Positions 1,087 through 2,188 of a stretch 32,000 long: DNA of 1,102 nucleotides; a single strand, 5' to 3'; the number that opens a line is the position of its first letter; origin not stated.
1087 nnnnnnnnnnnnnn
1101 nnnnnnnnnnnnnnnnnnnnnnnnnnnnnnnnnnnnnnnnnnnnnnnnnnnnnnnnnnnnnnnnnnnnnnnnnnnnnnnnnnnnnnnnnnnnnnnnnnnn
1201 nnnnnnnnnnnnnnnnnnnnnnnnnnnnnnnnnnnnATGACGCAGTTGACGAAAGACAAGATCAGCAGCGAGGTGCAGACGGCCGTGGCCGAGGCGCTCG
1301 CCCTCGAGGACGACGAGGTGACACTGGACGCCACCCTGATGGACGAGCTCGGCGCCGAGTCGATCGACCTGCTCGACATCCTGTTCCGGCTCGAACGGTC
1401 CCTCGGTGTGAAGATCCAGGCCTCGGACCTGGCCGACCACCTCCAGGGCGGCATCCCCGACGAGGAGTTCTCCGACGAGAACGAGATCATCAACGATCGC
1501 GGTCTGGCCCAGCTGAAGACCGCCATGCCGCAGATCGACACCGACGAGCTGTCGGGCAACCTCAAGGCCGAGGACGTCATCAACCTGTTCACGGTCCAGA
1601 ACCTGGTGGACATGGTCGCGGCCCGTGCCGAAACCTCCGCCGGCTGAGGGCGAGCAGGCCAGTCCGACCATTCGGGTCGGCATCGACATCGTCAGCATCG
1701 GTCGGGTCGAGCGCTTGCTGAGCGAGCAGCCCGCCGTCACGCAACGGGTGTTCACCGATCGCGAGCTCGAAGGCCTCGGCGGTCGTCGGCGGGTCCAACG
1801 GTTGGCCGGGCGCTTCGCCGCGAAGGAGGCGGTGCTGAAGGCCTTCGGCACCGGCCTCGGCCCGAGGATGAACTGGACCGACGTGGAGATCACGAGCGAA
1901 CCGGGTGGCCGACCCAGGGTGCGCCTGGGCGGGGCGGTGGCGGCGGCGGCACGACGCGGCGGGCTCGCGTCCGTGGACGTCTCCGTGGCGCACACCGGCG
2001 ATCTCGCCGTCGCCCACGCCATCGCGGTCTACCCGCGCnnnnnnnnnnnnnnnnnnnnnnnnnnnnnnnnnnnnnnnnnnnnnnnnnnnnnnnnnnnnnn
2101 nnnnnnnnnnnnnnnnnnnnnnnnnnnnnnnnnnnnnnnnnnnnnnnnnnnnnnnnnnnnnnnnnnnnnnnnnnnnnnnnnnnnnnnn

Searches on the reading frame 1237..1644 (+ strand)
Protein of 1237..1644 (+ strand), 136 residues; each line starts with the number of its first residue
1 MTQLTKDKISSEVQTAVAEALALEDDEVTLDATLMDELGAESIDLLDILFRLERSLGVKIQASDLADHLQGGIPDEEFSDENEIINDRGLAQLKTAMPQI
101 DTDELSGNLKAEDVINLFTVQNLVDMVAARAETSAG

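Call 3: search_protein_families(library=pfam, proteins=[window:1237-1644:+], max_evalue=0.01)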
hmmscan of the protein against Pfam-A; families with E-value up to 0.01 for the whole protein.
window:1237-1644:+ (136 aa): 1 family
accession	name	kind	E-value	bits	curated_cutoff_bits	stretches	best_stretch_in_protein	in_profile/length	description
PF00550.31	PP-binding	-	9.6e-10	39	20.8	1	12-68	2-57/67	Phosphopantetheine attachment site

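Call 4: search_protein_families(library=ncbifam, proteins=[window:1237-1644:+], max_evalue=0.01)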
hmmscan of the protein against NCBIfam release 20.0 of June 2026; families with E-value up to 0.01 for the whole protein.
window:1237-1644:+ (136 aa): 13 families
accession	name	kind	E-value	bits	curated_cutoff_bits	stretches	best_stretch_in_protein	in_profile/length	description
NF002150.0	PRK00982.1-4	subfamily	2.8e-13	49.9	66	1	5-64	2-61/80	acyl carrier protein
NF002148.0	PRK00982.1-2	subfamily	1e-10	41.3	71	1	6-65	2-61/79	acyl carrier protein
NF003757.0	PRK05350.1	equivalog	1.4e-09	38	65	1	5-64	3-62/83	acyl carrier protein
NF002151.0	PRK00982.1-5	equivalog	2e-08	34.3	92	1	9-69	4-63/78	acyl carrier protein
NF002149.0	PRK00982.1-3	equivalog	2.3e-08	33.9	106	1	8-61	3-56/78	acyl carrier protein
TIGR00517.1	acyl_carrier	equivalog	4.7e-08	32.8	70.45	1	7-61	2-56/77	acyl carrier protein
NF006031.0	PRK08172.1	equivalog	5.2e-08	33.4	76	1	9-67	5-63/82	acyl carrier protein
NF005079.0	PRK06508.1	equivalog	1.5e-07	31.7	83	1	12-68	7-63/93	acyl carrier protein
NF040636.1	AcpM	exception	1.5e-06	28.1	146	1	5-67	2-64/93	meromycolate extension acyl carrier protein AcpM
NF002147.0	PRK00982.1-1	equivalog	4.1e-06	26.5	84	1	4-67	3-66/83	acyl carrier protein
NF009104.0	PRK12449.1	equivalog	0.0011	18.8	70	0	5-66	2-63/80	acyl carrier protein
NF006617.0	PRK09184.1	subfamily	0.0018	18.3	70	1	4-64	9-73/96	phosphopantetheine-binding protein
NF004533.0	PRK05883.1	equivalog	0.0069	16.2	72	0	5-65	20-80/100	acyl carrier protein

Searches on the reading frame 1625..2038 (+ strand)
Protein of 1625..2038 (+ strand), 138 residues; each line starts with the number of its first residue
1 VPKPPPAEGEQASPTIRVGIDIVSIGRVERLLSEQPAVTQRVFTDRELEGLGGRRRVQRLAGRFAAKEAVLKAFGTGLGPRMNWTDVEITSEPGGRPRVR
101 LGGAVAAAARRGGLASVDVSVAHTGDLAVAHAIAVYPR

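Call 3: search_protein_families(library=pfam, proteins=[window:1625-2038:+], max_evalue=0.01)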
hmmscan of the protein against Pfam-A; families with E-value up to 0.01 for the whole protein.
window:1625-2038:+ (138 aa): 1 family
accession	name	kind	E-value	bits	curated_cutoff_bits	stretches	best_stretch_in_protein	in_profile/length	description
PF01648.25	ACPS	-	2.9e-19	69.6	25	1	17-109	1-97/111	4'-phosphopantetheinyl transferase superfamily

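Call 4: search_protein_families(library=ncbifam, proteins=[window:1625-2038:+], max_evalue=0.01)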
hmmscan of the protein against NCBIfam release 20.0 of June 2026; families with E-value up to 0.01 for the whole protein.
window:1625-2038:+ (138 aa): 13 families
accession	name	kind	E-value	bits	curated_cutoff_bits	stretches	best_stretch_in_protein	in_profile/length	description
NF000832.0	PRK00070.3-2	equivalog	2.8e-28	98.6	107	1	16-134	3-114/116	holo-ACP synthase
TIGR00556.1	pantethn_trn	domain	2.1e-25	89.3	45.35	1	17-133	4-124/128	phosphopantetheine--protein transferase domain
NF011254.0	PRK14660.1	equivalog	2.8e-25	88.7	195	1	18-133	5-122/125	holo-[acyl-carrier-protein] synthase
NF011250.0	PRK14656.1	equivalog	4.5e-25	88.1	175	1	18-133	5-122/126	holo-[acyl-carrier-protein] synthase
NF011251.0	PRK14657.1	equivalog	4.9e-23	81.5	165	1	17-132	4-119/123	holo-[acyl-carrier-protein] synthase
TIGR00516.1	acpS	equivalog_domain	4.6e-22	78.6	59.8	1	17-133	4-119/125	holo-ACP synthase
NF000831.0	PRK00070.3-1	equivalog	2.8e-18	66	124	1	16-133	4-126/130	holo-ACP synthase AcpS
NF011257.0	PRK14663.1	equivalog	3.8e-17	62.4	186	1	17-135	2-118/123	holo-[acyl-carrier-protein] synthase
NF011253.0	PRK14659.1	equivalog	8.2e-15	55.5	156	1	17-133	4-118/123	holo-[acyl-carrier-protein] synthase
NF011256.0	PRK14662.1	equivalog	2e-11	44.3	150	1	16-131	3-114/123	4'-phosphopantetheinyl transferase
NF011255.0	PRK14661.1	equivalog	4.5e-10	39.7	209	1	16-101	3-81/169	holo-[acyl-carrier-protein] synthase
NF000835.0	PRK00070.4-1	equivalog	0.00036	20.8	128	1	16-75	3-66/115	holo-ACP synthase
NF011252.0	PRK14658.1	equivalog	0.0021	18.1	149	1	18-75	5-63/115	holo-ACP synthase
